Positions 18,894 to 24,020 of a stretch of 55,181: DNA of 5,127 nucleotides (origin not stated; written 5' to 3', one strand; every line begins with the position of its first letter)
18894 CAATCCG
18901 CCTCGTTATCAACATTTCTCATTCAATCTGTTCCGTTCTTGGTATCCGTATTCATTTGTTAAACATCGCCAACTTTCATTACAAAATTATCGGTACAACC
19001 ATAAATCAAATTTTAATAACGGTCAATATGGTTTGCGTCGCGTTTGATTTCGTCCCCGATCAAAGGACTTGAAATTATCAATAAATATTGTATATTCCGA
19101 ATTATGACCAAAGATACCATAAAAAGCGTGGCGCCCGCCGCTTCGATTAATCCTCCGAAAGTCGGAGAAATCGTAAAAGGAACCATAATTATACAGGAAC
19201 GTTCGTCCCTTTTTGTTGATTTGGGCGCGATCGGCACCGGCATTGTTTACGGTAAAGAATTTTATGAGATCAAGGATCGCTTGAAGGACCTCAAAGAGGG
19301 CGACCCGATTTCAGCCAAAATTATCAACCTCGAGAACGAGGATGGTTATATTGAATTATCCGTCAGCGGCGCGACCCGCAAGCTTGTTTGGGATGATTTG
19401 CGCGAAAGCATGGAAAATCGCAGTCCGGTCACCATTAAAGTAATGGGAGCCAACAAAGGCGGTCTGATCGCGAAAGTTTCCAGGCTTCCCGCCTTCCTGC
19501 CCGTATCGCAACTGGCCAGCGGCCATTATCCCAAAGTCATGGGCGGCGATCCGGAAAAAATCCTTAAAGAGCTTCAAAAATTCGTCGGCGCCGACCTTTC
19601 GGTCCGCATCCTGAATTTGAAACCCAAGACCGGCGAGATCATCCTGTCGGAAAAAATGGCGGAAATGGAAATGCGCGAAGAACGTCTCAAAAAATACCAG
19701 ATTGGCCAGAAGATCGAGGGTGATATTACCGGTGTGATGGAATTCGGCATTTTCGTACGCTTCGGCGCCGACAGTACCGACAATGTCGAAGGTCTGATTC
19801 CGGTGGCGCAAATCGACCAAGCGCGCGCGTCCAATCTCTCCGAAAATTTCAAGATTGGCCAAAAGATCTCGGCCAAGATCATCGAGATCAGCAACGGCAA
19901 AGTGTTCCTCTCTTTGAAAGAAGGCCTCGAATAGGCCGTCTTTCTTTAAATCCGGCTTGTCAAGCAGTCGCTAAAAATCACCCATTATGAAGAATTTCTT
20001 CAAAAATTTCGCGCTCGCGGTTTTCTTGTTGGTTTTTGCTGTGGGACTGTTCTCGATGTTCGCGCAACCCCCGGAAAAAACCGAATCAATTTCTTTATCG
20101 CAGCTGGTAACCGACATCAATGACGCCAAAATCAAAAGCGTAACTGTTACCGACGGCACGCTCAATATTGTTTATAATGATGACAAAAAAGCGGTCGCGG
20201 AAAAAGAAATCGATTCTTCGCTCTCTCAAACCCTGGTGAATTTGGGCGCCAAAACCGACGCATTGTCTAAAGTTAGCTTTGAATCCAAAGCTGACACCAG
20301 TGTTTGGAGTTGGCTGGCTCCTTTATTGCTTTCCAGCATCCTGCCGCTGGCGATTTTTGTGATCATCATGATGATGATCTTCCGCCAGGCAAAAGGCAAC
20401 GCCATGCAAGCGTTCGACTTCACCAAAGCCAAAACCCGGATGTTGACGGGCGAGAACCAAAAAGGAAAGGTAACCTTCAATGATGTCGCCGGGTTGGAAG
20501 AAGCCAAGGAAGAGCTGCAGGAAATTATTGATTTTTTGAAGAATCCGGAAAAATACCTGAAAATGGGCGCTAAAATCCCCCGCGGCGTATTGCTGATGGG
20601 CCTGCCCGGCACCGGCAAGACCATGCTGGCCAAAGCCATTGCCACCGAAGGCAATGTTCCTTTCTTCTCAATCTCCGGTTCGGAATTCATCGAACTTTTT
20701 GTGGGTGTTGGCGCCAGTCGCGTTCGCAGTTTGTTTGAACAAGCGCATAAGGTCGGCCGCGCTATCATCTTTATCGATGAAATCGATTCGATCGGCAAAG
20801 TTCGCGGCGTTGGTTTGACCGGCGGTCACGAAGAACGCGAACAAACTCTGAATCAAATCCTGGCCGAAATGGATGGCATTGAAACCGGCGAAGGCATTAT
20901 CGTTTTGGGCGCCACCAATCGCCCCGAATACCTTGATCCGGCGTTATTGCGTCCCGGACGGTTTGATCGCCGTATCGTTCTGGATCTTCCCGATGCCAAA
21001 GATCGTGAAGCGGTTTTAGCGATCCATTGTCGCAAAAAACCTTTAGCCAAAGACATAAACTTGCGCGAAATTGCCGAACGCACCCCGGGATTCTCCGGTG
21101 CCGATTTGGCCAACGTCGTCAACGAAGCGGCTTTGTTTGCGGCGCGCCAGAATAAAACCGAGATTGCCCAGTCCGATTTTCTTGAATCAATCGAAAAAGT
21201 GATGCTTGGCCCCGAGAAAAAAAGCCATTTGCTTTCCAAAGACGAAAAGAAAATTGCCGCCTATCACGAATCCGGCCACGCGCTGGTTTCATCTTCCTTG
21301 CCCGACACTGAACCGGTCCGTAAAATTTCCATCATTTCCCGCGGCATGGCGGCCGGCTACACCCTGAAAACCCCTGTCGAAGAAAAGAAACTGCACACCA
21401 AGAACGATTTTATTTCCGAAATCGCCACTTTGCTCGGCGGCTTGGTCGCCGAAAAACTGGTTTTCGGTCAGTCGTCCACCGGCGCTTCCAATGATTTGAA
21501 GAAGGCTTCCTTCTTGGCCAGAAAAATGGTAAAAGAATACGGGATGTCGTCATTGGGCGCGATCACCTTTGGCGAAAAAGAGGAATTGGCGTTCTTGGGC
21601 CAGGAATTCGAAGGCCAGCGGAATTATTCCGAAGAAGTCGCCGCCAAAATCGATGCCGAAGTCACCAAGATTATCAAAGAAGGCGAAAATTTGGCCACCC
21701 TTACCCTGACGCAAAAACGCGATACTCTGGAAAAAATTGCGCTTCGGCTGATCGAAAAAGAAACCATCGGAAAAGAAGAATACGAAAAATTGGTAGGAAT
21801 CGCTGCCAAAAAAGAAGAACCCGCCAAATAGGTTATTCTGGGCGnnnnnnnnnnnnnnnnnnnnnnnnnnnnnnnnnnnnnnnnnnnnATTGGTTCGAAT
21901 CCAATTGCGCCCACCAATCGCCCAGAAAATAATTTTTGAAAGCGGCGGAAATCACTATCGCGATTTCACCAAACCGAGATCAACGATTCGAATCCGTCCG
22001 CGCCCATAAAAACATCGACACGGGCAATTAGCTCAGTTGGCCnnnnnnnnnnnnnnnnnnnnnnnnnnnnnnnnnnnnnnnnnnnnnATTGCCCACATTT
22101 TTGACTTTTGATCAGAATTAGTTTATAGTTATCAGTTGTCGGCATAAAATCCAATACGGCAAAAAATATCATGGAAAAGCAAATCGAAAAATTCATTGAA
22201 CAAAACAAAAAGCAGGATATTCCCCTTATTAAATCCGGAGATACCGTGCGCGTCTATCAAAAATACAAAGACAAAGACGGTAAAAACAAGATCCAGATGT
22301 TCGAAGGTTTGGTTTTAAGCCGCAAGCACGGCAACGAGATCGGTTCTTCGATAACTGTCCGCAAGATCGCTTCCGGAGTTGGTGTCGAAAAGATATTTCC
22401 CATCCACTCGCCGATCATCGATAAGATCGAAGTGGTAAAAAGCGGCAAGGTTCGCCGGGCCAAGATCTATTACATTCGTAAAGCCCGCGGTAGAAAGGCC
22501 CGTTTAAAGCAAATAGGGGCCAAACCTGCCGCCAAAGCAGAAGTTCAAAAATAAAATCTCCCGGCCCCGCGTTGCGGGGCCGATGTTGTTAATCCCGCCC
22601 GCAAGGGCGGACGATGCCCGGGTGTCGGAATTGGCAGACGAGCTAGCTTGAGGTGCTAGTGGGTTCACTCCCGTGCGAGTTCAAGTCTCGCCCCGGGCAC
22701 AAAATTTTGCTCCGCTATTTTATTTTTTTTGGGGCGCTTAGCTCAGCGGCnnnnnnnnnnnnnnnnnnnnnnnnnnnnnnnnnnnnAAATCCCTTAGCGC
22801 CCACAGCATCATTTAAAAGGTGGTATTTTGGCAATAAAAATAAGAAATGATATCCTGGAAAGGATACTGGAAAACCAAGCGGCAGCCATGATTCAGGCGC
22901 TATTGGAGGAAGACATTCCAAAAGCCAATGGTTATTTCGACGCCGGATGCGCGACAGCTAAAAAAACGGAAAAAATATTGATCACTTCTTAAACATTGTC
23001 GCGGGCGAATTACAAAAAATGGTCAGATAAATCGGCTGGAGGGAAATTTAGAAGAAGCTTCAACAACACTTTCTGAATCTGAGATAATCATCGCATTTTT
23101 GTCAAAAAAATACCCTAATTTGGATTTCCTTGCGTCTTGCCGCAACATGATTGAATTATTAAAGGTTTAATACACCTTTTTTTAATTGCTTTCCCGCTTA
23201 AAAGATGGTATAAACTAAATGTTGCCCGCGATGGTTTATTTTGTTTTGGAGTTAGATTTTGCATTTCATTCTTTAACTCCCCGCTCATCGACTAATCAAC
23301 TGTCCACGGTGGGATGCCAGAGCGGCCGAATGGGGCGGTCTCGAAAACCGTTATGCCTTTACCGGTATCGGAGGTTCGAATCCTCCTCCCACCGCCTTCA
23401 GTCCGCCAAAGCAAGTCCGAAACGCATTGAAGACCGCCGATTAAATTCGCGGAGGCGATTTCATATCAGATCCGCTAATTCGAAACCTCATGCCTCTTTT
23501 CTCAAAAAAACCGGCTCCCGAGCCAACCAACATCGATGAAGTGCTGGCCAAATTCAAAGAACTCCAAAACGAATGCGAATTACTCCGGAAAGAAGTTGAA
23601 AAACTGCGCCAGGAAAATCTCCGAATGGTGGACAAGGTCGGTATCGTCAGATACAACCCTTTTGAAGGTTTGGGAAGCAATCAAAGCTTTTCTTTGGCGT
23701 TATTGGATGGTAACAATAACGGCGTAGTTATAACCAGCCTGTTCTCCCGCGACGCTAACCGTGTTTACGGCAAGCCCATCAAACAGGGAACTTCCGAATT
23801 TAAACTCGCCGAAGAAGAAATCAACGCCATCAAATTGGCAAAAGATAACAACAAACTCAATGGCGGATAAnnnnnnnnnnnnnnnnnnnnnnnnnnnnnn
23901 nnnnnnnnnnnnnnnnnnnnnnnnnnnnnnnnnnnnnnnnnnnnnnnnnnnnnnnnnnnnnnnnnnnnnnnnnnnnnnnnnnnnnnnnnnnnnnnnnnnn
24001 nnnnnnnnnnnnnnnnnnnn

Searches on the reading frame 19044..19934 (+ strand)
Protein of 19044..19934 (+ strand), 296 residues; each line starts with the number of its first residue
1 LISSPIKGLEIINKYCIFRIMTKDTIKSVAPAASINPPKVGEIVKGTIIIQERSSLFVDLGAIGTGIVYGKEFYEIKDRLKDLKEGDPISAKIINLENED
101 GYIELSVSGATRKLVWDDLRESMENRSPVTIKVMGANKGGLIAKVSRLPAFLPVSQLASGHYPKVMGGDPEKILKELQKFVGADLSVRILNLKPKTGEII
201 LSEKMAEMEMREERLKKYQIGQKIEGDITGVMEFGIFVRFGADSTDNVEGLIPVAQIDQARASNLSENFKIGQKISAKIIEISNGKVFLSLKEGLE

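Call 9: search_protein_families(library=pfam, proteins=[window:19044-19934:+], max_evalue=0.001)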
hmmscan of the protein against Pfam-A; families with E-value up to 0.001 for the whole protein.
window:19044-19934:+ (296 aa): 3 families
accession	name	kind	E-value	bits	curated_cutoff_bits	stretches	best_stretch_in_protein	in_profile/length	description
PF00575.29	S1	-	5.3e-25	88.1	22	2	217-289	1-71/74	S1 RNA binding domain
PF23459.1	S1_RRP5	-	0.00017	22.5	27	0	221-289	4-68/72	RRP5 S1 domain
PF21543.3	CvfB_2nd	-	0.00021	21.6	27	0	270-292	52-75/76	Virulence regulatory factor CvfB, second domain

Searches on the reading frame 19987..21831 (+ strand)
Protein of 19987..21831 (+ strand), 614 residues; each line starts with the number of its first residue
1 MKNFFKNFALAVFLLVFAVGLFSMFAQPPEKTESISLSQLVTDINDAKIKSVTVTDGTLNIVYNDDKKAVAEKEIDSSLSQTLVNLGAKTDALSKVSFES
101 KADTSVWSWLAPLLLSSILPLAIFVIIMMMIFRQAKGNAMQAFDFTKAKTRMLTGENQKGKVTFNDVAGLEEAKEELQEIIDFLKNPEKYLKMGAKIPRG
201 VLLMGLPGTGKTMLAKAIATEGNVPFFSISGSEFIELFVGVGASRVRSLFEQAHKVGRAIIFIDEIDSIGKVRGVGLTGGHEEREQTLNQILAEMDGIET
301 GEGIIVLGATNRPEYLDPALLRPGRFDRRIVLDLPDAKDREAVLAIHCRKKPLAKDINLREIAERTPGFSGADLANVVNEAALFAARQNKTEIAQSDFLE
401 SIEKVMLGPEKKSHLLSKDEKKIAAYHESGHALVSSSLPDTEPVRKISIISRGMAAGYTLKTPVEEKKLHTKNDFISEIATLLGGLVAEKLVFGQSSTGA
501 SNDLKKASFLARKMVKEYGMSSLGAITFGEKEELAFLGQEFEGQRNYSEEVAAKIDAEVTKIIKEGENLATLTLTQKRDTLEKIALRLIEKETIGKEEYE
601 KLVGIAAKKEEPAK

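Call 9: search_protein_families(library=pfam, proteins=[window:19987-21831:+], max_evalue=0.001)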
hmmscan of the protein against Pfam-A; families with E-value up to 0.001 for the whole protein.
window:19987-21831:+ (614 aa): 9 families
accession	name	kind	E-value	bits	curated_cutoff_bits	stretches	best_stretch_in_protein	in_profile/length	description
PF01434.24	Peptidase_M41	-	1.3e-60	205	29.9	1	415-601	2-190/191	Peptidase family M41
PF00004.35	AAA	-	7.8e-40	136.8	21.2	1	201-333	1-130/131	ATPase family associated with various cellular activities (AAA)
PF17862.7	AAA_lid_3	-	1.1e-16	60.4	27.2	1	356-399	1-44/45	AAA+ lid domain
PF06480.20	FtsH_ext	-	3e-09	37.5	25.5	1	10-87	3-95/103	FtsH Extracellular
PF06068.19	TIP49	-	1.7e-05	24.6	23.8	1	169-235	28-89/347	TIP49 P-loop domain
PF23902.1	AAA_lid_PRS2_C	-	0.00013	22.5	34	1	339-406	3-71/73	PRS2 AAA+ lid C-terminal domain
PF07728.20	AAA_5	-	0.00026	21.4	22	0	200-288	1-97/139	AAA domain (dynein-related subfamily)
PF05496.18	RuvB_N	-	0.00051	20.3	27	0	165-269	7-96/159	Holliday junction DNA helicase RuvB P-loop domain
PF05673.19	DUF815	-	0.0008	19.1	23.8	0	139-221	2-76/249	Protein of unknown function (DUF815)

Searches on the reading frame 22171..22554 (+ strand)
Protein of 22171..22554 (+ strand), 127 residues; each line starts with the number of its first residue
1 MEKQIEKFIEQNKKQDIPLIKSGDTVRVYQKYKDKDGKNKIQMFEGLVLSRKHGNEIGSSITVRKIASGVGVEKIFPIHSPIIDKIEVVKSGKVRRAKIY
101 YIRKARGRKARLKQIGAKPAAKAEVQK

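Call 81: search_protein_families(library=pfam, proteins=[window:22171-22554:+], max_evalue=0.001)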
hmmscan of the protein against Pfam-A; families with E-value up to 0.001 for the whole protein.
window:22171-22554:+ (127 aa): 1 family
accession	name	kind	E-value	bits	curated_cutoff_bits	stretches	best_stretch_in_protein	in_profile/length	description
PF01245.26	Ribosomal_L19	-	1e-36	125.7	22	1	5-114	3-110/111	Ribosomal protein L19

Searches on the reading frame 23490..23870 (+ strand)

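Call 81: search_protein_families(library=pfam, proteins=[window:23490-23870:+], max_evalue=0.001)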
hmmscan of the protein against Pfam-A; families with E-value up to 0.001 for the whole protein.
window:23490-23870:+ (126 aa): 2 families
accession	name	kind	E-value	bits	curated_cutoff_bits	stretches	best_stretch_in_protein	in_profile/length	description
PF14584.11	DUF4446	-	2e-34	119.2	27.4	1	15-117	47-149/150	Protein of unknown function (DUF4446)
PF08961.15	NRBF2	-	0.00096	19.2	36.8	0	5-57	73-125/200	Nuclear receptor-binding factor 2, autophagy regulator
